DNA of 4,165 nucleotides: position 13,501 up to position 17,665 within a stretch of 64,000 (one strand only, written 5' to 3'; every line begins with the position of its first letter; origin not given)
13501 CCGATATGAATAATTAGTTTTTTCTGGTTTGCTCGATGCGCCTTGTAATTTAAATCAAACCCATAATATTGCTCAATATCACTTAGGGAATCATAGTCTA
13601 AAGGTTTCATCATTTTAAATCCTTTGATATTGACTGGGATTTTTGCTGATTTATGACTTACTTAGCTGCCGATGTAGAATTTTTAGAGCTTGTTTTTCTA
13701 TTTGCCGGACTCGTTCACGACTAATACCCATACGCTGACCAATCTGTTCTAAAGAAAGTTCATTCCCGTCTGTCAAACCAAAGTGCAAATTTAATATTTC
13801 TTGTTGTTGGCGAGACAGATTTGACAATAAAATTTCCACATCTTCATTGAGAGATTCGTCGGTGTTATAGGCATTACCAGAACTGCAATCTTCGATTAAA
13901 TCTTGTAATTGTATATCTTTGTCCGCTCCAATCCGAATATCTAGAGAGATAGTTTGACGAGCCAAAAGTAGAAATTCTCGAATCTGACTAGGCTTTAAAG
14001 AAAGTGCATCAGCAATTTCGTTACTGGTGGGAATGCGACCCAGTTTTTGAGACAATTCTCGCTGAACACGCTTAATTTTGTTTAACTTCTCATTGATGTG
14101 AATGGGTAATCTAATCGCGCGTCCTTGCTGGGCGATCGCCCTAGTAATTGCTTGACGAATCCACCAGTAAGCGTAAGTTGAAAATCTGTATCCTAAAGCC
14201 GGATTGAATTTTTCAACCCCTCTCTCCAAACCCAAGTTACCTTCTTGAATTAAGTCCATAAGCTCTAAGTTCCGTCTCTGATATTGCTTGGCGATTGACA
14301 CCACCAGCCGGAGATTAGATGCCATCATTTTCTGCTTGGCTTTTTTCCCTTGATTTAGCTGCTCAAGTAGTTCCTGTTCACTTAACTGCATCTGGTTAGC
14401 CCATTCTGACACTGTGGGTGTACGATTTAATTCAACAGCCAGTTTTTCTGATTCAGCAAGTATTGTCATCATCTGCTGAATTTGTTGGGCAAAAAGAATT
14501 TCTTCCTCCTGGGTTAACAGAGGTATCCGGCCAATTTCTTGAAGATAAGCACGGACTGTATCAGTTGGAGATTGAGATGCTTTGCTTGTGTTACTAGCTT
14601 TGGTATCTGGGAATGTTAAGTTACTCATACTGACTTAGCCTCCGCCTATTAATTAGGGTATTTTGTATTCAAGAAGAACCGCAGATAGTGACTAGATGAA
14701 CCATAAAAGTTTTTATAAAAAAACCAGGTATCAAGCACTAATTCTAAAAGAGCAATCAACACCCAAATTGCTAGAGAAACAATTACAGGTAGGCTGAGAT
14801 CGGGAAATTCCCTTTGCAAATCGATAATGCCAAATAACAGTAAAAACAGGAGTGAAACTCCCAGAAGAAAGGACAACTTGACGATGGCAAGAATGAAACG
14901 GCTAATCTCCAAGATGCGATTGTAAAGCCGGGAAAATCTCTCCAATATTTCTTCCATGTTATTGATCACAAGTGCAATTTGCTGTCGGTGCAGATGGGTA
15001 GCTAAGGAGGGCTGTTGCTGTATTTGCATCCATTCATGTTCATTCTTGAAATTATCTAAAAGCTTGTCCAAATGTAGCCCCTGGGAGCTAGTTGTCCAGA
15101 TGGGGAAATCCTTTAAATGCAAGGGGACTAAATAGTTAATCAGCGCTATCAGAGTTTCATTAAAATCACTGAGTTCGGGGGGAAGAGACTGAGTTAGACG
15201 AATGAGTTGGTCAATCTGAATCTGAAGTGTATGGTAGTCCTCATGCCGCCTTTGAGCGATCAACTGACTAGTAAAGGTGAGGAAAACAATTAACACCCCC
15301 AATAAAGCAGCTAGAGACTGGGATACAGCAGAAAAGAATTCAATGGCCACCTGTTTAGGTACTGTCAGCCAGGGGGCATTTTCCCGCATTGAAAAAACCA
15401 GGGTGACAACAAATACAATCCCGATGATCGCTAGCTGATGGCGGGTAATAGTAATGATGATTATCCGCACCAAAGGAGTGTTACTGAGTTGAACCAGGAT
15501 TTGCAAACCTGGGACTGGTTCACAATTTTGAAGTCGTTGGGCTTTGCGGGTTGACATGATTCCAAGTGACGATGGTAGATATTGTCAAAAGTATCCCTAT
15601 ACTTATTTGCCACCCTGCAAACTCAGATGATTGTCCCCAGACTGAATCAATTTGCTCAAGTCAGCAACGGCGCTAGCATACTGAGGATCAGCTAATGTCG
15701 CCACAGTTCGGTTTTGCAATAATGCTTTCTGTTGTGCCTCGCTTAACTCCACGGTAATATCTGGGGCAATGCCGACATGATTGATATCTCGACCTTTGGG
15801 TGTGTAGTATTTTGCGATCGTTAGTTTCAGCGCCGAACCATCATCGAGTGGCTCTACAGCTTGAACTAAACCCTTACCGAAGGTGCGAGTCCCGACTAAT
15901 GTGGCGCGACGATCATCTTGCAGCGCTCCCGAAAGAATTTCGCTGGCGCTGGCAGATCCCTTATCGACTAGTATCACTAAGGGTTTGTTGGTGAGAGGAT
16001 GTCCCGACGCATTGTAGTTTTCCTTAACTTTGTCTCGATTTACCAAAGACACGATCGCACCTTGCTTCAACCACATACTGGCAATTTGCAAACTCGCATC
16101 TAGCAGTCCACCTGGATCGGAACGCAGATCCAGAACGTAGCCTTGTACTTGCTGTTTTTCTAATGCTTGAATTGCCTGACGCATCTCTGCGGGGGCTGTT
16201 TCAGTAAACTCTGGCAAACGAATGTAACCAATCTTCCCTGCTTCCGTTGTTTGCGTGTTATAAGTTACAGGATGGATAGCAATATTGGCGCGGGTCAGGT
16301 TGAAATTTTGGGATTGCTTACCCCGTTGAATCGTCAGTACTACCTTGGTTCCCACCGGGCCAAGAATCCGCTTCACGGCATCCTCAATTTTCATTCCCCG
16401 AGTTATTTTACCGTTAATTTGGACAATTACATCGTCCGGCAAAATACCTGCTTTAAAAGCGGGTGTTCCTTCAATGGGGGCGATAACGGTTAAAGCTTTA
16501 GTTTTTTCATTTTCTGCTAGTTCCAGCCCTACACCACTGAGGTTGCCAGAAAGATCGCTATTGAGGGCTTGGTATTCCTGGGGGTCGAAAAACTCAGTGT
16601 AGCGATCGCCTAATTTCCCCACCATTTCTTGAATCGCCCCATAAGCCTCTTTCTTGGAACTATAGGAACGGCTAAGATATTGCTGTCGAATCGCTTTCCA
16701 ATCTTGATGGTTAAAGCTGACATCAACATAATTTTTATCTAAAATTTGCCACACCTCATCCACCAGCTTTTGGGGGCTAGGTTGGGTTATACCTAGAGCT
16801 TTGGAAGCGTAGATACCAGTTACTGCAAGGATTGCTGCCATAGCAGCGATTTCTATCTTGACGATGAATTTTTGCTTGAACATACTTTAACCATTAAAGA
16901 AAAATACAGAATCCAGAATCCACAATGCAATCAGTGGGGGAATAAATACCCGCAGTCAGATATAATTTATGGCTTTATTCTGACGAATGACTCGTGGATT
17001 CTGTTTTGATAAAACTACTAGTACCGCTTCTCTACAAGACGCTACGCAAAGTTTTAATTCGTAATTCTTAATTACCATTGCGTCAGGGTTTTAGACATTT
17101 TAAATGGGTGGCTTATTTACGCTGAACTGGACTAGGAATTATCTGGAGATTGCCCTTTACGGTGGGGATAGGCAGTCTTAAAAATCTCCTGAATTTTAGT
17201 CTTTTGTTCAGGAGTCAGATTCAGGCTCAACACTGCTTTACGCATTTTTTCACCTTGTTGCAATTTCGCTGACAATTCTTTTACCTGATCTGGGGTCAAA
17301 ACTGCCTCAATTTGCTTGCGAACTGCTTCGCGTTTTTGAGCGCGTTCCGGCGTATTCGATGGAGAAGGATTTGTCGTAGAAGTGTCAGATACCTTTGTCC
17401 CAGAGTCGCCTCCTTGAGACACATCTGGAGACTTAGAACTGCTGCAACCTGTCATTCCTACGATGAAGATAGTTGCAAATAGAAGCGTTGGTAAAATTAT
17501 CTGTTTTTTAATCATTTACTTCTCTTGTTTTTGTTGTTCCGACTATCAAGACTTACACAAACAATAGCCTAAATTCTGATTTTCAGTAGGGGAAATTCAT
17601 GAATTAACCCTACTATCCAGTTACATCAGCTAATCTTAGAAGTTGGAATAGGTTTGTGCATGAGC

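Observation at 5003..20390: Candidate envelope-stress system: two-component pair, Spy/CpxP-like lipoprotein, S41 protease, unknown membrane protein, group 2 sigma factor and MdtABC-type pump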

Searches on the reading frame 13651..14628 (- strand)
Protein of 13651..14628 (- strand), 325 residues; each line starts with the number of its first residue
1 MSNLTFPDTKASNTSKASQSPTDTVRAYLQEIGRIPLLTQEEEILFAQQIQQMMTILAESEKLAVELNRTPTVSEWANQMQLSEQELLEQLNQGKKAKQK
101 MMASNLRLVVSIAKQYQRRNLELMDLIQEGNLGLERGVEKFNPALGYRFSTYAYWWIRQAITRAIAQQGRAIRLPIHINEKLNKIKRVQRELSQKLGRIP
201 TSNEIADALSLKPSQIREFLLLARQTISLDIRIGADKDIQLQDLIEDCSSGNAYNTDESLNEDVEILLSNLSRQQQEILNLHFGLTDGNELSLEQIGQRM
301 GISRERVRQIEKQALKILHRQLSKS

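Call 3: search_protein_families(library=pfam, proteins=[window:13651-14628:-], max_evalue=0.01)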
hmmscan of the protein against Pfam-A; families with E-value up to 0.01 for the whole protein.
window:13651-14628:- (325 aa): 7 families
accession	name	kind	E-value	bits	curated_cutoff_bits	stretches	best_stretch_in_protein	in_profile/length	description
PF04539.22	Sigma70_r3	-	1.8e-31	108.5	25.3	2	180-248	1-69/78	Sigma-70 region 3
PF04542.20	Sigma70_r2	-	1.5e-21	76.4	24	1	102-170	2-70/71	Sigma-70 region 2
PF04545.22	Sigma70_r4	-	2.6e-15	56.1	24.1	1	267-316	1-46/50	Sigma-70, region 4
PF00140.25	Sigma70_r1_2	-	4.2e-14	52.7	22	1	23-54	1-32/34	Sigma-70 factor, region 1.2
PF18780.6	HNH_repeat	-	0.00015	22.4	26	0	57-77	7-27/54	Homing endonuclease associated repeat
PF08281.18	Sigma70_r4_2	-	0.0011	19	25.7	0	267-316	7-52/54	Sigma-70, region 4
PF04760.21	IF2_N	-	0.0047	17.1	25.3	0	72-101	5-35/53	Translation initiation factor IF-2, N-terminal region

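Call 4: search_protein_families(library=ncbifam, proteins=[window:13651-14628:-], max_evalue=0.001)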
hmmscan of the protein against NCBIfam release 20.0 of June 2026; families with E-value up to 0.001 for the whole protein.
window:13651-14628:- (325 aa): 49 families (the best 25 are shown)
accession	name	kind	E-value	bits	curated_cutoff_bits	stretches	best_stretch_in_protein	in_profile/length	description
NF004615.0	PRK05949.1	subfamily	4e-142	472.9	530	1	8-321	3-317/327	RNA polymerase sigma factor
NF005642.0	PRK07405.1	subfamily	3.8e-125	417.3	524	1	16-321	2-308/318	RNA polymerase sigma factor SigD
TIGR02997.1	Sig70-cyanoRpoD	subfamily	5.5e-124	413.3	384.5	1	23-318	1-297/298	RNA polymerase sigma factor, RpoD/SigA family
NF005785.0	PRK07598.1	equivalog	2.8e-109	365.7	554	2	74-319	153-399/415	RNA polymerase sigma factor SigC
NF005643.0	PRK07406.1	equivalog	8.7e-96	321.4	500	1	12-319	76-384/397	RNA polymerase sigma factor RpoD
NF004208.0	PRK05658.1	equivalog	4.4e-89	300.2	555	2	88-319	384-617/631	RNA polymerase sigma factor RpoD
NF005920.0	PRK07921.1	subfamily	3.4e-87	292.5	464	1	11-318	17-314/328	RNA polymerase sigma factor SigB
NF006666.0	PRK09210.1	equivalog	1.5e-83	281.1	572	2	83-319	118-357/370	RNA polymerase sigma factor RpoD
NF004560.0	PRK05901.1-1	equivalog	1.5e-81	275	711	1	22-318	213-502/516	RNA polymerase sigma factor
NF004561.0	PRK05901.1-3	equivalog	1.2e-79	268.8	582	1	17-318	232-523/537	RNA polymerase sigma factor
TIGR02393.1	RpoD_Cterm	equivalog_domain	1.7e-79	266.8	354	1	97-320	1-226/238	RNA polymerase sigma factor RpoD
NF041931.2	MzaA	equivalog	7.8e-78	263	800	1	79-320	458-703/726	MZA anti-phage system associated sigma-70 family RNA polymerase sigma factor MzaA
TIGR02394.1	rpoS_proteo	equivalog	8.2e-77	258.5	378.7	2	94-324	43-276/285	RNA polymerase sigma factor RpoS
NF004207.0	PRK05657.1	equivalog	2.4e-76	257.2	394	2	95-324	88-319/329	RNA polymerase sigma factor RpoS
NF004562.0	PRK05901.1-4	equivalog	2.3e-70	237.7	779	2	89-319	309-541/571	RNA polymerase sigma factor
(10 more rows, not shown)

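Call 66: find_homologous_proteins(query=window:13651-14628:-, max_evalue=1e-30)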
Query window:13651-14628:- (325 aa): 8000 proteins with E <= 1e-30 among 8000 candidates; the best 120 are listed.
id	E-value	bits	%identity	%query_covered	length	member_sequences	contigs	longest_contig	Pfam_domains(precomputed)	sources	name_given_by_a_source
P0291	3.9e-200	681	100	100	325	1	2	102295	PF04545.23,PF00140.26,PF04542.21,PF04539.23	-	-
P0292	4.9e-189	645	95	100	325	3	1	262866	PF04545.23,PF00140.26,PF04542.21,PF04539.23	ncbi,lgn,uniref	ncbi:MAG: RNA polymerase sigma factor, RpoD/SigA family [Nostoc sp.]|uniref:RNA polymerase sigma fac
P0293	3.9e-185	632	93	100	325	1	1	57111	PF04545.23,PF00140.26,PF04542.21,PF04539.23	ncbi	ncbi:MAG: RNA polymerase sigma factor, RpoD/SigA family [Nostoc sp.]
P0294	9.4e-179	611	91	100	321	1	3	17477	PF04545.23,PF00140.26,PF04542.21,PF04539.23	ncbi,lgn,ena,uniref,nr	ncbi:MAG: RNA polymerase sigma factor, RpoD/SigA family [Nostoc sp. NMS1]|uniref:RNA polymerase sigm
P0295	4.6e-176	602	89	100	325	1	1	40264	PF04545.23,PF00140.26,PF04542.21,PF08281.19,PF04539.23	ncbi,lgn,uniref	ncbi:MAG: RpoD/SigA family RNA polymerase sigma factor [Nostoc sp.]|uniref:RpoD/SigA family RNA poly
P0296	1.0e-175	601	89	100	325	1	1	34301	PF04545.23,PF00140.26,PF04542.21,PF08281.19,PF04539.23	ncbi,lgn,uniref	ncbi:RpoD/SigA family RNA polymerase sigma factor [Nostoc sp.]|uniref:RpoD/SigA family RNA polymeras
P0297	1.8e-175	600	88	100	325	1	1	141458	PF04545.23,PF00140.26,PF04542.21,PF04539.23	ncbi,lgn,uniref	ncbi:RpoD/SigA family RNA polymerase sigma factor [Nostoc sp.]|uniref:RpoD/SigA family RNA polymeras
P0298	3.0e-175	599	88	100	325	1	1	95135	PF04545.23,PF00140.26,PF04542.21,PF04539.23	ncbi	ncbi:RpoD/SigA family RNA polymerase sigma factor [Nostoc sp.]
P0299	3.7e-175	599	88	100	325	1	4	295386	PF04545.23,PF00140.26,PF04542.21,PF04539.23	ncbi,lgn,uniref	ncbi:RpoD/SigA family RNA polymerase sigma factor [Nostoc sp.]|uniref:RpoD/SigA family RNA polymeras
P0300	8.7e-175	598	88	100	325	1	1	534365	PF04545.23,PF00140.26,PF04542.21,PF04539.23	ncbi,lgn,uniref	ncbi:RpoD/SigA family RNA polymerase sigma factor [Nostoc sp.]|uniref:RpoD/SigA family RNA polymeras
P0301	2.5e-174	596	88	100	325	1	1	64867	PF04545.23,PF00140.26,PF04542.21,PF04539.23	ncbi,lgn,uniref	ncbi:MAG: RpoD/SigA family RNA polymerase sigma factor [Nostoc sp.]|uniref:RpoD/SigA family RNA poly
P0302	4.7e-174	596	88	100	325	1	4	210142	PF04545.23,PF00140.26,PF04542.21,PF04539.23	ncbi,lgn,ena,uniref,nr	ncbi:MAG: RpoD/SigA family RNA polymerase sigma factor [Nostoc sp.]|uniref:RpoD/SigA family RNA poly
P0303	2.6e-173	593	87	100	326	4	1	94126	PF04545.23,PF00140.26,PF04542.21,PF08281.19,PF04539.23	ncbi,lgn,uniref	ncbi:RNA polymerase sigma factor, RpoD/SigA family [Nostoc sp.]|uniref:RNA polymerase sigma factor, 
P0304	2.1e-172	590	87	100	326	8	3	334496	PF04545.23,PF00140.26,PF04542.21,PF04539.23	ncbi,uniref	ncbi:RpoD/SigA family RNA polymerase sigma factor [Nostoc sp.]|uniref:RpoD/SigA family RNA polymeras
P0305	5.1e-172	589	87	100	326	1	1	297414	PF04545.23,PF00140.26,PF04542.21,PF04539.23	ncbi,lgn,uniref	ncbi:MAG: RpoD/SigA family RNA polymerase sigma factor [Nostoc sp.]|uniref:RpoD/SigA family RNA poly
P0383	1.1e-160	552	81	100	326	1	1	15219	PF04545.23,PF00140.26,PF04542.21,PF04539.23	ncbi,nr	ncbi:MAG: RNA polymerase sigma factor, RpoD/SigA family [Rhizonema sp. PD37]|nr:RNA polymerase sigma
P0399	3.5e-142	491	74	96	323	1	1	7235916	PF04545.23,PF00140.26,PF04542.21,PF08281.19,PF04539.23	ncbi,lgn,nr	ncbi:SigH/RpoD family RNA polymerase sigma factor [Calothrix sp. NIES-4101]|nr:SigH/RpoD family RNA 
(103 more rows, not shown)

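Call 67: find_encoding_contigs(protein=P0399, flank=9000, max_places=1)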
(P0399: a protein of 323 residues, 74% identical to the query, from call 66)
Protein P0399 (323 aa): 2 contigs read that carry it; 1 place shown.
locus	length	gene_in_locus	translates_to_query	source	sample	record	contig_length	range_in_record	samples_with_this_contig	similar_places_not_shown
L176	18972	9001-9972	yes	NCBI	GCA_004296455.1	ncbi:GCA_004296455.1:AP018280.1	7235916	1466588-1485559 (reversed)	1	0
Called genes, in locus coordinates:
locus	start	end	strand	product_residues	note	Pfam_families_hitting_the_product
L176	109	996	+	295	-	-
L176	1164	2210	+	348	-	PF00491:Arginase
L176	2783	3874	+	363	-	PF13439:Glyco_transf_4, PF13579:Glyco_trans_4_4, PF00534:Glycos_transf_1, PF13692:Glyco_trans_1_4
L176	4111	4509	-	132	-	-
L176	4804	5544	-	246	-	PF00483:NTP_transferase, PF12804:NTP_transf_3, PF20202:DUF6564 (weak)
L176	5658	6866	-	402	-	PF07592:DDE_Tnp_ISAZ013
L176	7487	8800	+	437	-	PF14684:Tricorn_C1 (weak), PF00595:PDZ, PF13180:PDZ_2, PF17820:PDZ_6, PF03572:Peptidase_S41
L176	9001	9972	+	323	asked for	PF00140:Sigma70_r1_2, PF08281:Sigma70_r4_2 (faint), PF04542:Sigma70_r2, PF04539:Sigma70_r3, PF04545:Sigma70_r4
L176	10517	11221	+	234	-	-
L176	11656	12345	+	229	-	-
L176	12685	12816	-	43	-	-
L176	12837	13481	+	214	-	PF00702:Hydrolase, PF13419:HAD_2, PF13242:Hydrolase_like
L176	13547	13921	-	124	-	PF14105:DUF4278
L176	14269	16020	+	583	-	PF00664:ABC_membrane, PF00005:ABC_tran, PF02463:SMC_N (faint)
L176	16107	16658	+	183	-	-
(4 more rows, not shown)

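Call 68: find_encoding_contigs(protein=P0383, flank=9000, max_places=1)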
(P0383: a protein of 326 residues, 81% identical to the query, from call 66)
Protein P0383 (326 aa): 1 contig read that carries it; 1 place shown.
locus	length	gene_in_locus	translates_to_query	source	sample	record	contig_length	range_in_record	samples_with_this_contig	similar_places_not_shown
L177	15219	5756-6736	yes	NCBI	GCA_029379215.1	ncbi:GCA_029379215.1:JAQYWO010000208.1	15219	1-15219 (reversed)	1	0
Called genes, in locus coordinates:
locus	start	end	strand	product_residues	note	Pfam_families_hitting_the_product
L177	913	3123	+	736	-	PF01590:GAF, PF13185:GAF_2, PF13492:GAF_3 (weak), PF00989:PAS, PF08448:PAS_4, PF00512:HisKA, PF02518:HATPase_c, PF00072:Response_reg, +2 more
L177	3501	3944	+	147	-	-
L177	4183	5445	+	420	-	PF00595:PDZ, PF13180:PDZ_2 (weak), PF17820:PDZ_6, PF03572:Peptidase_S41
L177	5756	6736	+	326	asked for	PF00140:Sigma70_r1_2, PF04542:Sigma70_r2, PF04539:Sigma70_r3, PF04545:Sigma70_r4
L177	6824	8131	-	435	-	PF01494:FAD_binding_3, PF08491:SE (weak)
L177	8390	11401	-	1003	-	PF03200:Glyco_hydro_63 (faint), PF22422:MGH1-like_GH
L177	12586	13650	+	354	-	PF01073:3Beta_HSD (weak), PF01370:Epimerase, PF02719:Polysacc_synt_2 (weak), PF04321:RmlD_sub_bind, PF16363:GDP_Man_Dehyd, PF07993:NAD_binding_4 (weak)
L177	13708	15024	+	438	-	PF04138:GtrA_DPMS_TM, PF00535:Glycos_transf_2, PF13641:Glyco_tranf_2_3 (weak)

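Call 86: search_protein_families(library=padloc, proteins=[window:13651-14628:-], max_evalue=0.01)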
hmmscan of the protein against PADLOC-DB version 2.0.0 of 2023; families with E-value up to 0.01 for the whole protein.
window:13651-14628:- (325 aa): 2 families
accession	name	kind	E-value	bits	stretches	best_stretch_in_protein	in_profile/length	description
PDLC02203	MzaA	-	5.2e-43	145.3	1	95-319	428-656/683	-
PDLC04133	mad1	-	0.00013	20.2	0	290-320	5-35/60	mads_1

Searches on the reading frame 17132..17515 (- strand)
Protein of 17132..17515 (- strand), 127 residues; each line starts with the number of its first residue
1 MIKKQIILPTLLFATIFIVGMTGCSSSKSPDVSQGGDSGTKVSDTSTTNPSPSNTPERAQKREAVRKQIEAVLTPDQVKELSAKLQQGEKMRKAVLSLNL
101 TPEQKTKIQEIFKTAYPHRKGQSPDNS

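Call 3: search_protein_families(library=pfam, proteins=[window:17132-17515:-], max_evalue=0.01)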
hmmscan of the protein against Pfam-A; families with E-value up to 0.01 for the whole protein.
window:17132-17515:- (127 aa): 1 family
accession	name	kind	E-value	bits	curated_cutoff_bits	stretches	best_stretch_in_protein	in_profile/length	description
PF07813.17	LTXXQ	-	3e-06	28.3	24.3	0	89-121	4-36/100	LTXXQ motif family protein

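Call 4: search_protein_families(library=ncbifam, proteins=[window:17132-17515:-], max_evalue=0.001)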
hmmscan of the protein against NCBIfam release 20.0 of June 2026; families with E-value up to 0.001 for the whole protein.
window:17132-17515:- (127 aa): 1 family
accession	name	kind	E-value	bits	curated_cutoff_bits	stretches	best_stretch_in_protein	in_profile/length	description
NF007769.1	PRK10455.1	equivalog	0.00016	22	174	0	86-121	45-80/160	ATP-independent periplasmic protein-refolding chaperone Spy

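Call 78: search_solved_structures(query=A3, max_evalue=10, show_alignments=2)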
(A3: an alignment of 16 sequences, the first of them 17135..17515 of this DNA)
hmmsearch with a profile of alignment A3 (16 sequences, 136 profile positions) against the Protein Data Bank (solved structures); distinct sequences matched with E-value up to 10: 13.
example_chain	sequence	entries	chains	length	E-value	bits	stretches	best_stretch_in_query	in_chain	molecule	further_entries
3o39_A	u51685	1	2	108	9.4e-06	29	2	103-129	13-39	Periplasmic protein related to spheroblast formation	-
5wnw_A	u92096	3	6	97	1.8e-05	28.1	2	55-93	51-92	Periplasmic chaperone Spy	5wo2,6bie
5wo1_A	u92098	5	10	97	2.6e-05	27.6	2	104-129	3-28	Periplasmic chaperone Spy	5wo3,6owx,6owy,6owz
3oeo_A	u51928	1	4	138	4.1e-05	27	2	103-129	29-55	Spheroplast protein Y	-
8b6a_A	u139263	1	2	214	0.28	14.5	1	9-44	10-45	Conserved hypothetical lipoprotein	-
6taf_A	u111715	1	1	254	0.33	14.3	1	10-56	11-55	SLT domain-containing protein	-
6tad_A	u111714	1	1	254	0.33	14.3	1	10-56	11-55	SLT domain-containing protein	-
6ta9_A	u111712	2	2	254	0.34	14.3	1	10-56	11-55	SLT domain-containing protein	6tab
7o3j_C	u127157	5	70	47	0.48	13.8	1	9-34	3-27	TrwH protein | TrwH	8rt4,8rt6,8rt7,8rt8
3qzc_A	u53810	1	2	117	0.62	13.4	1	54-96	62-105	Periplasmic protein CpxP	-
5ihf_A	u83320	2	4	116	1.2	12.5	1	70-95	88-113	VirG-like protein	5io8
3itf_A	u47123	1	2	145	1.2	12.5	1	54-95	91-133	Periplasmic adaptor protein cpxP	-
9wcx_q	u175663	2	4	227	5.2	10.4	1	6-39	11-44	Lipoprotein lpqE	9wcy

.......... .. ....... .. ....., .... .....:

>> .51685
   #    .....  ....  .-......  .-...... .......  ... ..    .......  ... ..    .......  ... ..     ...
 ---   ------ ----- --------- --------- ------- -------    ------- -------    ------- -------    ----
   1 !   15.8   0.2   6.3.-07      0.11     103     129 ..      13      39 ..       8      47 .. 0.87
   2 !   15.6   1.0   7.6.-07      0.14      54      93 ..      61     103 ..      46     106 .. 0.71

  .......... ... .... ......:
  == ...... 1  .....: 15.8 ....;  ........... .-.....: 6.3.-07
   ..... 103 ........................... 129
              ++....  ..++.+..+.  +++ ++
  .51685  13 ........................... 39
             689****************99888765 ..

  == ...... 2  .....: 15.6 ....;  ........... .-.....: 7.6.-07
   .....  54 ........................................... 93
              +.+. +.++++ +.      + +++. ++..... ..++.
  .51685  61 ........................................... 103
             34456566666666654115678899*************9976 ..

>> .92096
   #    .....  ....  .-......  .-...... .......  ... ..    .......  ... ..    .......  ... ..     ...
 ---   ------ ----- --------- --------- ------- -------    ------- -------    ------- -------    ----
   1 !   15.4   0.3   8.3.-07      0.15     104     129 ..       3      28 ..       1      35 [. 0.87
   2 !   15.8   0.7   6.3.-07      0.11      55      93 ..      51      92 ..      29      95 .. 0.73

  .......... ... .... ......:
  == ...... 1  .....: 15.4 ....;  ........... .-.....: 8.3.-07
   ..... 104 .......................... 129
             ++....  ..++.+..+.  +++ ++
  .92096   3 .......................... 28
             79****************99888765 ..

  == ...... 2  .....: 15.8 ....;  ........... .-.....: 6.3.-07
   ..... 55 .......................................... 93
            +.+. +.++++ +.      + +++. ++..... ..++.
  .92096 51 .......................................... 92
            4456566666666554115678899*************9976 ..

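Call 82: predict_structure(alignment_id=A3)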
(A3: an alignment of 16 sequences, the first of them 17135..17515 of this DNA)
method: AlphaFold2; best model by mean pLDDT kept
length: 127 residues; sequences in the alignment: 16
mean_pLDDT: 68.9   pTM: 0.48
mean pLDDT of the five models: 68.9, 68.4, 68.4, 68.1, 67.5
residues with pLDDT >= 90: 49; 70-90: 12; 50-70: 30; < 50: 36
segments of 3 or more residues with pLDDT < 50: 1-3, 25-51
pLDDT, mean of each block of 10 residues (from residue 1): 50 51 47 41 43 65 91 94 93 92 93 79 50
secondary structure, 60 per line:
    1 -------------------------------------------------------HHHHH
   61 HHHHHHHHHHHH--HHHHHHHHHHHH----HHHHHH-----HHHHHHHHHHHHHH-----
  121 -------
elements in order: H56-72 H75-86 H91-96 H102-115

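Call 84: fold_search(model_id=the predicted structure, library=pdb)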
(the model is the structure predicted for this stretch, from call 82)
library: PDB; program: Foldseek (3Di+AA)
matches with E <= 10: 53; with E <= 0.001: 0
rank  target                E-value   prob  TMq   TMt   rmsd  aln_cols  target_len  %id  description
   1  1nv8_B                3.4e+00  0.06  0.15  0.09  10.2        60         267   22  N5-glutamine methyltransferase, HemK (released 2003-05-27)
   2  8a5r                  3.6e+00  0.10  0.19  0.13   7.0        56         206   20  Crystal structure of light-activated DNA-binding protein EL222 from Erythrobacter litoralis crystallized and measured in (released 2023-07-05)
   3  3tah_A                3.8e+00  0.28  0.29  0.15   4.8        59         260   20  Crystal structure of an S. thermophilus NFeoB N11A mutant bound to mGDP (released 2011-12-14)
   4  9jm5_C                4.1e+00  0.06  0.16  0.27   8.4        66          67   17  Crystal structure of de novo designed light-responsive oligomer C4-13 (LRO-C4-13) (released 2025-08-27)
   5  7sq3                  4.1e+00  0.04  0.16  0.14  13.4        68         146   18  Designed trefoil knot protein, variant 1 (released 2022-06-29)
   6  2dof_MODEL_1_A        4.1e+00  0.03  0.15  0.19  15.9       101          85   15  Solution structure of the fourth FF domain of human transcription factor CA150 (released 2006-10-28)
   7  5xt2_B                4.6e+00  0.06  0.15  0.13   8.3        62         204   22  Crystal structures of full-length FixJ from B. japonicum crystallized in space group P212121 (released 2018-05-23)
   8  9jm5_A                4.6e+00  0.05  0.15  0.26   7.7        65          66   14  Crystal structure of de novo designed light-responsive oligomer C4-13 (LRO-C4-13) (released 2025-08-27)
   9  2khm_MODEL_1_A        4.6e+00  0.05  0.22  0.21  16.5       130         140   12  Structure of the C-terminal non-repetitive domain of the spider dragline silk protein ADF-3 (released 2010-04-14)
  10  3b1v                  4.9e+00  0.28  0.30  0.16   4.5        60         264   22  Crystal structure of an S. thermophilus NFeoB E67A mutant bound to mGMPPNP (released 2011-11-02)
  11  2r7c                  4.9e+00  0.12  0.20  0.09   8.2        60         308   12  Crystallographic and biochemical analysis of rotavirus NSP2 with nucleotides reveals an NDP kinase like activity (released 2007-10-23)
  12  7s0r_B                5.2e+00  0.05  0.19  0.25   9.9        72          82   22  Crystal Structure of a Complement Factor H-binding Fragment within the B75KN Region of the Group B Streptococcus Beta  (released 2021-12-15)
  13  2h27_D                5.5e+00  0.08  0.20  0.33   6.1        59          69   14  Crystal Structure of Escherichia coli SigmaE Region 4 Bound to its-35 Element DNA (released 2006-08-22)
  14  1qb2_B                5.5e+00  0.07  0.21  0.25  12.3        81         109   14  CRYSTAL STRUCTURE OF THE CONSERVED SUBDOMAIN OF HUMAN PROTEIN SRP54M AT 2.1A RESOLUTION: EVIDENCE FOR THE MECHANISM OF (released 1999-10-20)
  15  9s0n_a                5.9e+00  0.08  0.18  0.10  11.2        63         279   14  Hexameric AAV2 Rep40-dsDNA (ITR) melting complex in presence of ATPyS (released 2026-02-04)
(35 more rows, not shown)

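Call 86: search_protein_families(library=padloc, proteins=[window:17132-17515:-], max_evalue=0.01)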
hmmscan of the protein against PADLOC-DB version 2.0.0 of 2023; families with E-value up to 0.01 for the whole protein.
window:17132-17515:- (127 aa): 0 families
